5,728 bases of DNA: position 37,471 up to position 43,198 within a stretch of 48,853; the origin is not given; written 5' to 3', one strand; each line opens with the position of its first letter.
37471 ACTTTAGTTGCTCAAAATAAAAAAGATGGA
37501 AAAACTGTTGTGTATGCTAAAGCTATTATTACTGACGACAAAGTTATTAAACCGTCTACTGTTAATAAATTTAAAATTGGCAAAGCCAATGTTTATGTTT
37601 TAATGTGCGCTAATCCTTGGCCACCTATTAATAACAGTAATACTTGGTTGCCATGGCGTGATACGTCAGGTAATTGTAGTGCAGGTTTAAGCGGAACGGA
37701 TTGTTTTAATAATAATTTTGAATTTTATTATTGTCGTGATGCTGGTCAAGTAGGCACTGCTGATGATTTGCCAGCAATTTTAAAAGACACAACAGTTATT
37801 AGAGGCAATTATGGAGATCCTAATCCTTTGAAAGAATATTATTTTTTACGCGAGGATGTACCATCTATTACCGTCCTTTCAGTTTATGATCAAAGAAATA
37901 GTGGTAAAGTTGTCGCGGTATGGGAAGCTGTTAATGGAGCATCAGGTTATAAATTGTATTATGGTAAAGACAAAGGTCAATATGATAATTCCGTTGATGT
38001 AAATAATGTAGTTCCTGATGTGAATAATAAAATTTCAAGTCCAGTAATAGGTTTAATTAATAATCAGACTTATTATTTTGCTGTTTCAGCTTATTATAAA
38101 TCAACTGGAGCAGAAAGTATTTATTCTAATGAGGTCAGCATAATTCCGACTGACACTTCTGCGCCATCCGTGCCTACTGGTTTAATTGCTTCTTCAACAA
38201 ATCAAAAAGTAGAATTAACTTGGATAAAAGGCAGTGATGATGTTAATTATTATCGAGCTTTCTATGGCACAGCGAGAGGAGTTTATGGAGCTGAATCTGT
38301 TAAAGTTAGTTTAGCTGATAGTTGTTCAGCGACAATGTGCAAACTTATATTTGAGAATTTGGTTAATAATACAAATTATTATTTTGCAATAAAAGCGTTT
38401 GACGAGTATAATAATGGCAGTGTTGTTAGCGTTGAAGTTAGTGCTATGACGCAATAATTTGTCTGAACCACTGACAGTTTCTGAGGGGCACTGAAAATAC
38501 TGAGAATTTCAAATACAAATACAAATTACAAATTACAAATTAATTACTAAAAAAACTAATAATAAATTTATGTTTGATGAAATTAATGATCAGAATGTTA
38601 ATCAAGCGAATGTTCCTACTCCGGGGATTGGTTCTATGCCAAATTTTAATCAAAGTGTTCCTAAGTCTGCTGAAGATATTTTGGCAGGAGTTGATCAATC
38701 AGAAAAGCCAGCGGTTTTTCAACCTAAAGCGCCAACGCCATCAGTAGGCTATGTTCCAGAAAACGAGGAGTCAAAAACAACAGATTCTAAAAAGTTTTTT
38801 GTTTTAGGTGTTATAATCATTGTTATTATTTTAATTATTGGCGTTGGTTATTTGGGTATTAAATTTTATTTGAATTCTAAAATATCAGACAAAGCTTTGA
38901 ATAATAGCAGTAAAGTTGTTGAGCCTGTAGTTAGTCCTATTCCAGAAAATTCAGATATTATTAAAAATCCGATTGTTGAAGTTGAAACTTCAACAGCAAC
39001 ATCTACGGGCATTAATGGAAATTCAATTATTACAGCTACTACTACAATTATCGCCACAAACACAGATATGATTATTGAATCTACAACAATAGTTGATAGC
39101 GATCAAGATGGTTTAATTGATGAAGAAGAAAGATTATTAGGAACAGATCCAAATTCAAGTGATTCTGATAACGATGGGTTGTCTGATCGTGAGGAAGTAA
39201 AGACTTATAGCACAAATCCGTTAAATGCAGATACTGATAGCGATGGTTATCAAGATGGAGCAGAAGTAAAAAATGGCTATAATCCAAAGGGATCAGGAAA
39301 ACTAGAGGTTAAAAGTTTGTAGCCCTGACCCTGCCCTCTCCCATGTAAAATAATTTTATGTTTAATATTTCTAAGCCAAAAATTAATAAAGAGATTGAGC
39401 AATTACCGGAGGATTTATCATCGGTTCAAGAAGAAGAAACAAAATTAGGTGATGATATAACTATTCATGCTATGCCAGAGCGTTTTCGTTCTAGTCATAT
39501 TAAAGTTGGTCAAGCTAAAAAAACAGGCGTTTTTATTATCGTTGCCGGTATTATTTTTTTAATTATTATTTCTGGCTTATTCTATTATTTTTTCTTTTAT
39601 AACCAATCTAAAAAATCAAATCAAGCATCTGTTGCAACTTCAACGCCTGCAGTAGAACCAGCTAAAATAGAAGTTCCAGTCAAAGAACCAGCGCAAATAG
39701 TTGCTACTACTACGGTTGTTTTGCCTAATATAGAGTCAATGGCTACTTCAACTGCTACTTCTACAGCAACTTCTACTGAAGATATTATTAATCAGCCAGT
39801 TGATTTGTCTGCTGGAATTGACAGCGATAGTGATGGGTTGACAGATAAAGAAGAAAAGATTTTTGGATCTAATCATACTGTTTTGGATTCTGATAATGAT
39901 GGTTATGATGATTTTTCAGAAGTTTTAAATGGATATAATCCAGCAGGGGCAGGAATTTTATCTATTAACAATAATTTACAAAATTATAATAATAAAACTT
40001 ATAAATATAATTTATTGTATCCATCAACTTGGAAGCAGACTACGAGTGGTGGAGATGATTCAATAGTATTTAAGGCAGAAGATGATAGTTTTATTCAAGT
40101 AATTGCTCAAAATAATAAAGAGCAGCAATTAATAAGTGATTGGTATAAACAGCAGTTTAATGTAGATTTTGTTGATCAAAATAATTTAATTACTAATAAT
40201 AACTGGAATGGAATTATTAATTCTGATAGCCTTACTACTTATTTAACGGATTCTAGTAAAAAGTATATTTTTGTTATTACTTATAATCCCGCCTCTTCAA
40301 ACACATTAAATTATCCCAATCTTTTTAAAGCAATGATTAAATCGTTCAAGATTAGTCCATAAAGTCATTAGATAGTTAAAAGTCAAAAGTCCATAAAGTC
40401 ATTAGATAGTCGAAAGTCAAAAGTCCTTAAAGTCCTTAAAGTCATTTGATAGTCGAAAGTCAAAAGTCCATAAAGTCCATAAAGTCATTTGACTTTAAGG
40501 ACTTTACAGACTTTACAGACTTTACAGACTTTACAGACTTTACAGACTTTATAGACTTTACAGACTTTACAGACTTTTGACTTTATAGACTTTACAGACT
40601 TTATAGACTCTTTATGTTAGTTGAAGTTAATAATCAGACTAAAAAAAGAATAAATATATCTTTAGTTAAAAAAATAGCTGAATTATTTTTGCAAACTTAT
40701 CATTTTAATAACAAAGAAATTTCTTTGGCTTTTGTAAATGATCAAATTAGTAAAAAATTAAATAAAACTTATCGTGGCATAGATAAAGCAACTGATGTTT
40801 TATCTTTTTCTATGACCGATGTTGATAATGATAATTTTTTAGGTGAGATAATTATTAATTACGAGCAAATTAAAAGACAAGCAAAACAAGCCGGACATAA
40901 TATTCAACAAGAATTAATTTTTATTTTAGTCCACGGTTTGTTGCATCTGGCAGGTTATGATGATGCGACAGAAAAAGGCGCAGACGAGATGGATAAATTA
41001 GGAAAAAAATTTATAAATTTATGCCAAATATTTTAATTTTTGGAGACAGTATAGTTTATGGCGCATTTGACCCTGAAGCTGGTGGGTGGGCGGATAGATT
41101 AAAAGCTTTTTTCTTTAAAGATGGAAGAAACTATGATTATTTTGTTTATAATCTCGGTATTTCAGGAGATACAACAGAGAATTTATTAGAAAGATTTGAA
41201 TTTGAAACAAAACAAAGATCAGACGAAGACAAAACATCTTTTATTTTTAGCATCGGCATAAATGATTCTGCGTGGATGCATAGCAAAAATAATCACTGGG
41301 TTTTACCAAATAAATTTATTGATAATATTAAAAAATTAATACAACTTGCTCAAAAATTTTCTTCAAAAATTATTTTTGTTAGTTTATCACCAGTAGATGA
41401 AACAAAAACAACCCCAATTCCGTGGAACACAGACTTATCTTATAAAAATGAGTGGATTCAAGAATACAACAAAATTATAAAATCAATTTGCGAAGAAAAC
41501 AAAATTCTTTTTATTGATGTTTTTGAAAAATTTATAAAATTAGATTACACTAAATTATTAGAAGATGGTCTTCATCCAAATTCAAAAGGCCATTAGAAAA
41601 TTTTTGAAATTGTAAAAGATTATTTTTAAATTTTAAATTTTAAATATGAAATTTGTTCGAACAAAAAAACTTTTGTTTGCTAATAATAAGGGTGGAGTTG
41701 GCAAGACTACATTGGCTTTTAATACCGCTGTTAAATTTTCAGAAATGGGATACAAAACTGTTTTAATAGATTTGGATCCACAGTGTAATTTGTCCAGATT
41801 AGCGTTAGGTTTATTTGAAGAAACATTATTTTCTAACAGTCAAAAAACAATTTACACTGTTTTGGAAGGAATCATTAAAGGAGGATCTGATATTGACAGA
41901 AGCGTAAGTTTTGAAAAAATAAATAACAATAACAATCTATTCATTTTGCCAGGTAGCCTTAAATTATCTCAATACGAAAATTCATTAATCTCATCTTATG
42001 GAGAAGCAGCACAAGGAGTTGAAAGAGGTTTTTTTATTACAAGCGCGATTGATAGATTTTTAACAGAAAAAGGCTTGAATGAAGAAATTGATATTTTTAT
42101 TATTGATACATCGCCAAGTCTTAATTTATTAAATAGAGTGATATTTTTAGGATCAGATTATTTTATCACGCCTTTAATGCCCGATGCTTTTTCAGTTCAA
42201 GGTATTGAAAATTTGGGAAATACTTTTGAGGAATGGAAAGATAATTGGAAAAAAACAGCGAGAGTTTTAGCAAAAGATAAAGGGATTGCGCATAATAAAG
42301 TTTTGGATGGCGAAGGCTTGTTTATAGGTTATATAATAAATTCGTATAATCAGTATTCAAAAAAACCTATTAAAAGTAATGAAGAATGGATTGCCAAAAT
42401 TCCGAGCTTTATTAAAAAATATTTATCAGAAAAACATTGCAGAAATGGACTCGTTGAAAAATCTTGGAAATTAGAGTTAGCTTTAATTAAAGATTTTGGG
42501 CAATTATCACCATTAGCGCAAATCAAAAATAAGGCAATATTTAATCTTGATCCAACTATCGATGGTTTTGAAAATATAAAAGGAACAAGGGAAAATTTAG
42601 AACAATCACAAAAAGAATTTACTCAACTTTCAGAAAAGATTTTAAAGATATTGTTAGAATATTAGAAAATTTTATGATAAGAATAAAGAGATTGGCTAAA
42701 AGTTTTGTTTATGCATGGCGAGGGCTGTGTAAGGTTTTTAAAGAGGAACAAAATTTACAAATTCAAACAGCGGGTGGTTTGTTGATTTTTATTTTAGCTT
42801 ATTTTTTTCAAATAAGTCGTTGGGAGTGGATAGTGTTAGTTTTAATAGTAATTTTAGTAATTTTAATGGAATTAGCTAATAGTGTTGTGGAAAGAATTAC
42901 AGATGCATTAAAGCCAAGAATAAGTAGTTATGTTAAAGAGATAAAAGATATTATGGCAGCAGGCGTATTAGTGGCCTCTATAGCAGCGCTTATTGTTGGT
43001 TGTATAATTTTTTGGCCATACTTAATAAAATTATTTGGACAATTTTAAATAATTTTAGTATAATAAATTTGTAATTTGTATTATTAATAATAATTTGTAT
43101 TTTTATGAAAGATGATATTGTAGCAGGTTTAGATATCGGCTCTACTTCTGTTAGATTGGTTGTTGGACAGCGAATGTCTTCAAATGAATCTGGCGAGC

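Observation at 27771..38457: Two paralogous surface proteins that use a TrbC/VirB2-like pilin hairpin as N-terminal anchor for very large ectodomains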

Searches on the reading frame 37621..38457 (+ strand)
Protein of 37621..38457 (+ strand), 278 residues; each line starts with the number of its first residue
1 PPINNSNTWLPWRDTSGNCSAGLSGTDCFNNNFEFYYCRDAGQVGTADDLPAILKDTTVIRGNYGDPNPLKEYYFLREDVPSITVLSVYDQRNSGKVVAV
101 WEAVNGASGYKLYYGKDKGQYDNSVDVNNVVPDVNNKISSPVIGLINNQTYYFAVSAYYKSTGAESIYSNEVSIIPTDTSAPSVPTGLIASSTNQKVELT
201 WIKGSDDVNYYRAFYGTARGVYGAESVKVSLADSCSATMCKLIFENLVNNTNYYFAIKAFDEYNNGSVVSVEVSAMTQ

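Call 74: search_protein_families(library=pfam, proteins=[window:37621-38457:+], max_evalue=0.1)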
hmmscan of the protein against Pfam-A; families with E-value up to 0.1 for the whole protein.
window:37621-38457:+ (278 aa): 3 families
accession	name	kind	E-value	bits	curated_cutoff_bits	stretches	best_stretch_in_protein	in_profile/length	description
PF00041.27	fn3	-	5.8e-06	26.9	25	1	184-263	2-72/84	Fibronectin type III domain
PF16656.11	Pur_ac_phosph_N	-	2.9e-05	25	30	1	193-259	11-80/93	Purple acid Phosphatase, N-terminal domain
PF10179.15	NDNF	-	0.0011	19.5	27.3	1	229-270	78-119/127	Neuron-derived neurotrophic factor, first Fn(III) domain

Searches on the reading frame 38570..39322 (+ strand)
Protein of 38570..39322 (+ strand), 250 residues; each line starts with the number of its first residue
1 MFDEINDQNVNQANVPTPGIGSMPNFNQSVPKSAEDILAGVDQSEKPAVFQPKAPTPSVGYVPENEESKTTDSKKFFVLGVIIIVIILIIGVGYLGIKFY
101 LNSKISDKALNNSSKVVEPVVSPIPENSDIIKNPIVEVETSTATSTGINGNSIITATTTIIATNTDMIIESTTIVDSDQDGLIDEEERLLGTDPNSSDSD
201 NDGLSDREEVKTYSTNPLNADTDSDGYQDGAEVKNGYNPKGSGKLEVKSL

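Call 3: search_protein_families(library=pfam, proteins=[window:38570-39322:+], max_evalue=0.01)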
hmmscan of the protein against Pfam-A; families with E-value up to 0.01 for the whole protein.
window:38570-39322:+ (250 aa): 1 family
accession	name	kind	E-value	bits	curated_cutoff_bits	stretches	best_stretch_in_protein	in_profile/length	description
PF18884.5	TSP3_bac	-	1e-16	60.9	25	2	198-220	1-22/22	Bacterial TSP3 repeat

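Call 12: search_protein_families(library=ncbifam, proteins=[window:38570-39322:+], max_evalue=0.01)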
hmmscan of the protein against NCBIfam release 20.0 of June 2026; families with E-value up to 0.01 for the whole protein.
window:38570-39322:+ (250 aa): 2 families
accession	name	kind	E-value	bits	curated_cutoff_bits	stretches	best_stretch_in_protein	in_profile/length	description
NF033765.2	gliding_CglD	equivalog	1.3e-08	33.2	400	1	174-237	175-245/1124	adventurous gliding motility lipoprotein CglD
NF047639.1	throspo3_MtsD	equivalog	0.00018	19.8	800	1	171-240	455-528/651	cell-cell cohesion protein MtsD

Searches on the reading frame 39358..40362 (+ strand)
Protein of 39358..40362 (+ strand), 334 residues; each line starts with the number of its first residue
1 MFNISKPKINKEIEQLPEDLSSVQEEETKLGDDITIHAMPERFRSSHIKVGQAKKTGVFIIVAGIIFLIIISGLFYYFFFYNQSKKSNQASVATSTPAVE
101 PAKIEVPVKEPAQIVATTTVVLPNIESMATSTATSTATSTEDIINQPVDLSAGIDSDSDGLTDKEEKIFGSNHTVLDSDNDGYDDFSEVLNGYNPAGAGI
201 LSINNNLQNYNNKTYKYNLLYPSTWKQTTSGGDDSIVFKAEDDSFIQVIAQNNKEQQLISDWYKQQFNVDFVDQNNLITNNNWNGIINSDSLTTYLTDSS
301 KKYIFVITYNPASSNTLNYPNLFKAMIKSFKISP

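Call 3: search_protein_families(library=pfam, proteins=[window:39358-40362:+], max_evalue=0.01)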
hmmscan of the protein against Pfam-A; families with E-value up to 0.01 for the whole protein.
window:39358-40362:+ (334 aa): 2 families
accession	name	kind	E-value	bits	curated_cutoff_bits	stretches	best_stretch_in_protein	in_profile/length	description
PF01789.22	PsbP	-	0.00065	20.2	23.5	1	206-256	2-54/155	PsbP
PF18884.5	TSP3_bac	-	0.002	18.3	25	0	155-172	1-18/22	Bacterial TSP3 repeat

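Call 12: search_protein_families(library=ncbifam, proteins=[window:39358-40362:+], max_evalue=0.01)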
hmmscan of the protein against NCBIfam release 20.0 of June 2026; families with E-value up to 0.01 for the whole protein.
window:39358-40362:+ (334 aa): 4 families
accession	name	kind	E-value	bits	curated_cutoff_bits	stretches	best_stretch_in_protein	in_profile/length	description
NF040946.1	PSII_PsbP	equivalog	0.0013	18.3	60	1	204-239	24-59/180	photosystem II reaction center PsbP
NF042931.1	SAG1386_EF1546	equivalog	0.0028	17.8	80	1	44-133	17-93/158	SAG1386/EF1546 family surface-associated protein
NF033761.1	gliding_GltJ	equivalog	0.003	16.7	450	1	45-138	359-449/671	adventurous gliding motility protein GltJ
TIGR01249.1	pro_imino_pep_1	equivalog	0.0088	15.2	259.75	0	220-274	131-185/307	prolyl aminopeptidase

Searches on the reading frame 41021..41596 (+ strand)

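Call 8: search_protein_families(library=pfam, proteins=[window:41021-41596:+], max_evalue=0.001)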
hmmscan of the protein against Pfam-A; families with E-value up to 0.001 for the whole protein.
window:41021-41596:+ (191 aa): 2 families
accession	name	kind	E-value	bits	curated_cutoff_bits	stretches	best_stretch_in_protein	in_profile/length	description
PF13472.12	Lipase_GDSL_2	-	1.2e-25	91.5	32.9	1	6-191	1-176/178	GDSL-like Lipase/Acylhydrolase family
PF00657.28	Lipase_GDSL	-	9.8e-20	72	23.6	1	4-191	1-201/208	GDSL-like Lipase/Acylhydrolase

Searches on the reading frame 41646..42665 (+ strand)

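Call 8: search_protein_families(library=pfam, proteins=[window:41646-42665:+], max_evalue=0.001)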
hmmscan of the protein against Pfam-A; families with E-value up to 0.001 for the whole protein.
window:41646-42665:+ (339 aa): 6 families
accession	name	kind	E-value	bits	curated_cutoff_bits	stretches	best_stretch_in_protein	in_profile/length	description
PF13614.12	AAA_31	-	2e-31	109.7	27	1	7-203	2-173/177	AAA domain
PF01656.29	CbiA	-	5.7e-16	59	25.4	1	10-201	2-69/125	CobQ/CobB/MinD/ParA nucleotide binding domain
PF02374.21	ArsA_ATPase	-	2.1e-10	40.7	24.3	1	8-157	2-134/305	Anion-transporting ATPase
PF10609.15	ParA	-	1.2e-08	35.1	27.1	1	7-44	4-41/246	NUBPL iron-transfer P-loop NTPase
PF09140.17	MipZ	-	1.6e-06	28.1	20.7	1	9-45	3-39/262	ATPase MipZ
PF00142.24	Fer4_NifH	-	0.00037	20.5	25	1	14-63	7-57/271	4Fe-4S iron sulfur cluster binding proteins, NifH/frxC family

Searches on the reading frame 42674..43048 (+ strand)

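Call 81: search_protein_families(library=pfam, proteins=[window:42674-43048:+], max_evalue=0.001)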
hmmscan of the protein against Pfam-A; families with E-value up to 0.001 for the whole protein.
window:42674-43048:+ (124 aa): 2 families
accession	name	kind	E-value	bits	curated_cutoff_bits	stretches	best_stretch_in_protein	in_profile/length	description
PF01219.24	DAGK_prokar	-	3e-29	101.3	22.3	1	13-113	2-102/102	Prokaryotic diacylglycerol kinase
PF14897.12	EpsG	-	0.00043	20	30.1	1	37-117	150-235/326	EpsG family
